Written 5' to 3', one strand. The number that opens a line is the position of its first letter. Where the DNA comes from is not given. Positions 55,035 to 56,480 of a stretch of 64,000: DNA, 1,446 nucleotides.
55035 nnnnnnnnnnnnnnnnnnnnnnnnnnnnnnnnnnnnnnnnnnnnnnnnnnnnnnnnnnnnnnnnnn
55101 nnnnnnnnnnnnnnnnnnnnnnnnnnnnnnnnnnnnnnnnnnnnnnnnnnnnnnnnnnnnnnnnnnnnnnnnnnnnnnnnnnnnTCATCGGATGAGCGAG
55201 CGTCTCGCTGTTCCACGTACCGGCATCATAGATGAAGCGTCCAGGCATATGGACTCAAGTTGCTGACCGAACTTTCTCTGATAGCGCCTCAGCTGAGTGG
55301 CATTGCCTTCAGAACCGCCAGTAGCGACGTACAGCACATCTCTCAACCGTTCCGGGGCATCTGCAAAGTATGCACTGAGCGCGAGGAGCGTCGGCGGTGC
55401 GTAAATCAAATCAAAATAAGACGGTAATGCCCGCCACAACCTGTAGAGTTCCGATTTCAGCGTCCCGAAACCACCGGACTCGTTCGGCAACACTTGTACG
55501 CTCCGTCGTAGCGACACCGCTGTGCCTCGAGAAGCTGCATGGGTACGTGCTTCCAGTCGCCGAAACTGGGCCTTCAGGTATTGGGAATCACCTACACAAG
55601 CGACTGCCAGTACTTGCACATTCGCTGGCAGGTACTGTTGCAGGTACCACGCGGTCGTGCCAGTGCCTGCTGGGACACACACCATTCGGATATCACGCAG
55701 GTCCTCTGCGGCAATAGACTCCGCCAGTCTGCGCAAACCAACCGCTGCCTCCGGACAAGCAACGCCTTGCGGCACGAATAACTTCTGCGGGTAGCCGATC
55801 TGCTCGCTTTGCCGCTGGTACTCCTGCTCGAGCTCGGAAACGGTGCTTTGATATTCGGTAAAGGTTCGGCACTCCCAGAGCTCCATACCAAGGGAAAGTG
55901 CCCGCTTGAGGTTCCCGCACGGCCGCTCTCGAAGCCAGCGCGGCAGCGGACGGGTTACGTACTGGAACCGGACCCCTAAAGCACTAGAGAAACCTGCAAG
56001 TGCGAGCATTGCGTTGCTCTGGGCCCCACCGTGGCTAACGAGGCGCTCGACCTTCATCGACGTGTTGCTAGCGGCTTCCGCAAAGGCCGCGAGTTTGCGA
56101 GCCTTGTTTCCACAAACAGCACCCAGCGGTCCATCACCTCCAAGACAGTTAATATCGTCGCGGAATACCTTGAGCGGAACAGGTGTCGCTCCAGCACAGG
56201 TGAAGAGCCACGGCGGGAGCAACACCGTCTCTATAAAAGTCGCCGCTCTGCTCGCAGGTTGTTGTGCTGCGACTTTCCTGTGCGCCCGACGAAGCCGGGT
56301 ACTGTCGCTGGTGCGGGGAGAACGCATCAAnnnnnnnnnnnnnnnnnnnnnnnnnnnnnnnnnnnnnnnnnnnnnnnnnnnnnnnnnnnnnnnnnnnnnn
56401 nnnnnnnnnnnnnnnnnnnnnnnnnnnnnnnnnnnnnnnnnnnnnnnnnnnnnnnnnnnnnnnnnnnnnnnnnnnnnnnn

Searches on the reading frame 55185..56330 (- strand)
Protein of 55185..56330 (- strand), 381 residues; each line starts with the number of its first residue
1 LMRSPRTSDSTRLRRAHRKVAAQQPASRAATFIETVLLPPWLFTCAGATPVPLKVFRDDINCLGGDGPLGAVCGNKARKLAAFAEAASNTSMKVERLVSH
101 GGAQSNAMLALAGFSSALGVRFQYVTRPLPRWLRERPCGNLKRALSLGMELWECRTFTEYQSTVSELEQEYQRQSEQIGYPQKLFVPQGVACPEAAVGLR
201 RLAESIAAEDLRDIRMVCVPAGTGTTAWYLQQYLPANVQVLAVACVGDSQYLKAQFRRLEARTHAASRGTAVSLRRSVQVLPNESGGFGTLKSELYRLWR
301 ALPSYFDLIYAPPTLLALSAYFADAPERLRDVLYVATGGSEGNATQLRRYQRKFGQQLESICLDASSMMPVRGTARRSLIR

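Call 10: search_protein_families(library=pfam, proteins=[window:55185-56330:-], max_evalue=0.001)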
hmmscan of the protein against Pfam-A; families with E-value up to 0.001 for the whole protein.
window:55185-56330:- (381 aa): 1 family
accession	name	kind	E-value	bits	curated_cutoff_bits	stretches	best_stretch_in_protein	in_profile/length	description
PF00291.31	PALP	-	5.7e-08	32.9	35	1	73-255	35-202/295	Pyridoxal-phosphate dependent enzyme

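Call 51: find_homologous_proteins(query=window:55185-56330:-, max_evalue=1e-20)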
Query window:55185-56330:- (381 aa): 112 proteins with E <= 1e-20 among 8000 candidates.
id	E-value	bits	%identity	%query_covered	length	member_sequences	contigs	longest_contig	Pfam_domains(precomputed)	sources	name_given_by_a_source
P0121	3.4e-250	848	100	100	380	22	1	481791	PF00291.32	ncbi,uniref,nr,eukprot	ncbi:probable 1-aminocyclopropane-1-carboxylate deaminase [Cyanidioschyzon merolae strain 10D]|unire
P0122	3.8e-153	528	85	78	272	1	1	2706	-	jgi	jgi:1-aminocyclopropane-1-carboxylate deaminase/D-cysteine desulfhydrase-like pyridoxal-dependent AC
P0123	5.0e-110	387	52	93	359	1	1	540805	PF00291.32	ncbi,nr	ncbi:hypothetical protein CCYA_CCYA12G3345 [Cyanidiococcus yangmingshanensis]|nr:hypothetical protei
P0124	3.6e-97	344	50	86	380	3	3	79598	-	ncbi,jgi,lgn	jgi:1-aminocyclopropane-1-carboxylate deaminase/D-cysteine desulfhydrase-like pyridoxal-dependent AC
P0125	8.7e-60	221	43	85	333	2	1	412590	PF00291.32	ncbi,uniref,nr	ncbi:hypothetical protein CDCA_CDCA11G3213 [Cyanidium caldarium]|uniref:1-aminocyclopropane-1-carbox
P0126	7.0e-48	182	43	78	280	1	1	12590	PF00291.32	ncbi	-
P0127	2.5e-45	174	41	78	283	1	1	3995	PF00291.32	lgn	-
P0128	9.3e-45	172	39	74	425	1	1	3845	PF00291.32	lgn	-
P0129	4.0e-44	170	41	78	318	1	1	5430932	-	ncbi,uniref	ncbi:hypothetical protein AB1Y20_010058 [Prymnesium parvum]|uniref:Tryptophan synthase beta chain-li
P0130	6.2e-44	169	40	78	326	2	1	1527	PF00291.32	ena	-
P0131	2.2e-42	164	39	83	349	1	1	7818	-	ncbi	-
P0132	5.2e-42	163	39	85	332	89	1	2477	-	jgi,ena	-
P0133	7.0e-40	156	40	75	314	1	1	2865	PF00291.32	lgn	-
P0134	1.0e-39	155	39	84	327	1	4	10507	PF00291.32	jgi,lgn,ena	-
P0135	6.8e-39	153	41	75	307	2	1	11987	PF00291.32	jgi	jgi:1-aminocyclopropane-1-carboxylate deaminase/D-cysteine desulfhydrase-like pyridoxal-dependent AC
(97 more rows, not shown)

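Call 52: find_encoding_contigs(protein=P0123, flank=10000, max_places=2)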
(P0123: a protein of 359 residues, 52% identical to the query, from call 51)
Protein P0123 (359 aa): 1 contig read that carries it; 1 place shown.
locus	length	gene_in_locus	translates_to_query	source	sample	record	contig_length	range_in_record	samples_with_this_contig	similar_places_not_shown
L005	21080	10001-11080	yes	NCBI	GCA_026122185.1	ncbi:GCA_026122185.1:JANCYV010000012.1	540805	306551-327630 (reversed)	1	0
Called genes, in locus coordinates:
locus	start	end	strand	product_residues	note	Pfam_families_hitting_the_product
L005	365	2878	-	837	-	PF03914:CBF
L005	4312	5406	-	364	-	PF03099:BPL_LplA_LipB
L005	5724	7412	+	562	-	-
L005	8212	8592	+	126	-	PF07019:EMC6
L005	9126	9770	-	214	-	-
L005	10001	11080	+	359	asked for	PF00291:PALP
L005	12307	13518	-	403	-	PF00175:NAD_binding_1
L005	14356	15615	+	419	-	PF01545:Cation_efflux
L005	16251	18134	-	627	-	-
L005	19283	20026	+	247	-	PF01105:EMP24_GP25L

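Call 53: find_encoding_contigs(protein=P0124, flank=10000, max_places=3)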
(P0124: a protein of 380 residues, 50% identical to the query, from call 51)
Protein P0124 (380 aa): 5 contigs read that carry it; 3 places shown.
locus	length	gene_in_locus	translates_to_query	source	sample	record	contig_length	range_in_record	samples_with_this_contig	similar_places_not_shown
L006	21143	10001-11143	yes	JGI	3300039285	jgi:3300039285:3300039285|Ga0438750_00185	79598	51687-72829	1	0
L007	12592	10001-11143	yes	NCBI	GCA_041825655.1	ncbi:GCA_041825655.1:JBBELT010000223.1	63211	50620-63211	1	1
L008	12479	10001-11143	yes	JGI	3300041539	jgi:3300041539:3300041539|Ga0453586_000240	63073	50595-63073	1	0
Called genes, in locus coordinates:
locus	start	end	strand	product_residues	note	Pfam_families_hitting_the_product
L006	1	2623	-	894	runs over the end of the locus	PF03914:CBF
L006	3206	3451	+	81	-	-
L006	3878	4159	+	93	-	-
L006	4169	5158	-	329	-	PF03099:BPL_LplA_LipB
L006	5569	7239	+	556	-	-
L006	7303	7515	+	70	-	-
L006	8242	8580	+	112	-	-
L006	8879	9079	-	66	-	-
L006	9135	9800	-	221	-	-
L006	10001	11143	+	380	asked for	-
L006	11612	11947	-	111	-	-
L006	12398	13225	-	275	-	PF00175:NAD_binding_1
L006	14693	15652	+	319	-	PF01545:Cation_efflux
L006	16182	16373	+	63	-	-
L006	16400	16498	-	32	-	-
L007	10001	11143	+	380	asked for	-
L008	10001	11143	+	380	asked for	-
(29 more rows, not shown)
